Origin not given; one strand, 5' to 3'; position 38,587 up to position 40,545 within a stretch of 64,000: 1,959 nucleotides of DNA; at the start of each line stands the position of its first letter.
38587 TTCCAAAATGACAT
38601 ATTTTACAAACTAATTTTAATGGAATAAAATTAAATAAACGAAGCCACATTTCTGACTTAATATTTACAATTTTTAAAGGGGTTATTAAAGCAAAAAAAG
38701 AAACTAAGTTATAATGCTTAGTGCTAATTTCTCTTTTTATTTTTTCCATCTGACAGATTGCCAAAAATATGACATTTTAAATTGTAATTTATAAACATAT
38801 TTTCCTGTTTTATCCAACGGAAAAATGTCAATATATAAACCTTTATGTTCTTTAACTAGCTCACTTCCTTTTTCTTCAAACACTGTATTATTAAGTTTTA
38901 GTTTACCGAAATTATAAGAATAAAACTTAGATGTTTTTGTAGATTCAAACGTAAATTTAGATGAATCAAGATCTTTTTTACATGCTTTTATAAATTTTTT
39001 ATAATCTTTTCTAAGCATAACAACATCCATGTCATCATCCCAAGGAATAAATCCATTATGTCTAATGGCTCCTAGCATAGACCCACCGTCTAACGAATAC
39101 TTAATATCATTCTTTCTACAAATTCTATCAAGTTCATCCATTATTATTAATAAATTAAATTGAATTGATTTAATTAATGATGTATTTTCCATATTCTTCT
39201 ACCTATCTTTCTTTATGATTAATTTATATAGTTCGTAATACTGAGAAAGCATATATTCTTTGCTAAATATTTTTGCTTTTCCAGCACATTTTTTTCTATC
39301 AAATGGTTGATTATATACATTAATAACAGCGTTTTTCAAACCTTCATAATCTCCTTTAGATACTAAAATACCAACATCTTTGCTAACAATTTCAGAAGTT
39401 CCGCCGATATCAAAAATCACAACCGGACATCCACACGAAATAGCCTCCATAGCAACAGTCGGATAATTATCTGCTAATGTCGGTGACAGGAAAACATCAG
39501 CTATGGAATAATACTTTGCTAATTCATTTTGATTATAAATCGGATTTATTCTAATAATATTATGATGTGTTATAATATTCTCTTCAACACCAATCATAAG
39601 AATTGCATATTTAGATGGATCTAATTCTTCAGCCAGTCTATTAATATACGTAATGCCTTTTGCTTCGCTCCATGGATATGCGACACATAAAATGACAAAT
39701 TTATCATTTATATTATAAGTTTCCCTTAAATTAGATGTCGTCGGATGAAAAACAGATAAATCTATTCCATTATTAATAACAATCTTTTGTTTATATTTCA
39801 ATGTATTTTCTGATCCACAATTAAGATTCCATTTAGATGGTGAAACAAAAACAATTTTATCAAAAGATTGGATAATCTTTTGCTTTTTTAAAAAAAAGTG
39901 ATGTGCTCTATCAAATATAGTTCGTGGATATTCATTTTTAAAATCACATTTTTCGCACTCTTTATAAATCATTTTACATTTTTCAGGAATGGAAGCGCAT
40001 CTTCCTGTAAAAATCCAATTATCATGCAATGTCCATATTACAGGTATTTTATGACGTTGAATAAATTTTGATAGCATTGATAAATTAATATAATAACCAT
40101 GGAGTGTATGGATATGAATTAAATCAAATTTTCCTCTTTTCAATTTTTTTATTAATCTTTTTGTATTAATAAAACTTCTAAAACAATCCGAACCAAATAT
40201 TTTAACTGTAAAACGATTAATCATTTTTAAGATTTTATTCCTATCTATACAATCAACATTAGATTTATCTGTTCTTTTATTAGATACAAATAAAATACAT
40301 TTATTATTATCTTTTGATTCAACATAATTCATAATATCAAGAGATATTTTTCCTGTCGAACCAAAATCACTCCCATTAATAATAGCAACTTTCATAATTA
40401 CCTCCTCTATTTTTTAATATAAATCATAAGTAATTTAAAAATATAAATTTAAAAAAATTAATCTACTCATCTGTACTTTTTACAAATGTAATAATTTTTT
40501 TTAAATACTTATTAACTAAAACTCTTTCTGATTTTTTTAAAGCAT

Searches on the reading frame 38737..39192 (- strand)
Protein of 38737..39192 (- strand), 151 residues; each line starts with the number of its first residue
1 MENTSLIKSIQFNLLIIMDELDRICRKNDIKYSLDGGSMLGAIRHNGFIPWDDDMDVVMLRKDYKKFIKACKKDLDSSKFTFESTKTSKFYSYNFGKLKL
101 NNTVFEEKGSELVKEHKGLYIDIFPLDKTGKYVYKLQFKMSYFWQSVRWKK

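Call 11: search_protein_families(library=pfam, proteins=[window:38737-39192:-], max_evalue=0.001)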
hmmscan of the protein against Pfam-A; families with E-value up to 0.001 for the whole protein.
window:38737-39192:- (151 aa): 1 family
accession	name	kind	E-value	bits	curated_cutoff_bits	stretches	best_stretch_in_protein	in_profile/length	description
PF04991.19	LicD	-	1.2e-34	120.9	22.6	1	25-135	1-108/227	LicD family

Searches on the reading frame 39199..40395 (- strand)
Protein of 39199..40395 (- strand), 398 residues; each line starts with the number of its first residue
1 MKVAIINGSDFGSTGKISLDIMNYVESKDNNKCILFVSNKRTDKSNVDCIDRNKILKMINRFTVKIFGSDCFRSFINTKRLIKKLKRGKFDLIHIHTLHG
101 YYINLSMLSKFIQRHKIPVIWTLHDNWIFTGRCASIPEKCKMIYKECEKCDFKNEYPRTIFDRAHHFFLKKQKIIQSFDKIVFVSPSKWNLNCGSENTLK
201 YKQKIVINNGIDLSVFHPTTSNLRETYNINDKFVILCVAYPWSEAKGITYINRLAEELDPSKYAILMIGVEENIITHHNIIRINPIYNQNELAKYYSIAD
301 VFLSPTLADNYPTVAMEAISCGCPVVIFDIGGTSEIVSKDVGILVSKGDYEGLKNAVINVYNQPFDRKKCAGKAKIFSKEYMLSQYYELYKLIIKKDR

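Call 11: search_protein_families(library=pfam, proteins=[window:39199-40395:-], max_evalue=0.001)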
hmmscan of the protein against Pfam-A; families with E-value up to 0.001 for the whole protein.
window:39199-40395:- (398 aa): 5 families
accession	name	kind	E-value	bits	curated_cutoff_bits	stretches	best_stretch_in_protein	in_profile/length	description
PF00534.26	Glycos_transf_1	-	1.3e-17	64.3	26.4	1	223-375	5-170/172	Glycosyl transferases group 1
PF13692.12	Glyco_trans_1_4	-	2.4e-16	60.7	27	1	233-362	2-141/142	Glycosyl transferases group 1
PF13439.12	Glyco_transf_4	-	5e-10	40.1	28.5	1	69-187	52-143/170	Glycosyltransferase Family 4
PF20706.3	GT4-conflict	-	0.00012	21.6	26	1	288-341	271-324/385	Family 4 Glycosyltransferase in conflict systems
PF13477.12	Glyco_trans_4_2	-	0.00018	22.1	23.4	0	61-124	44-107/139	Glycosyl transferase 4-like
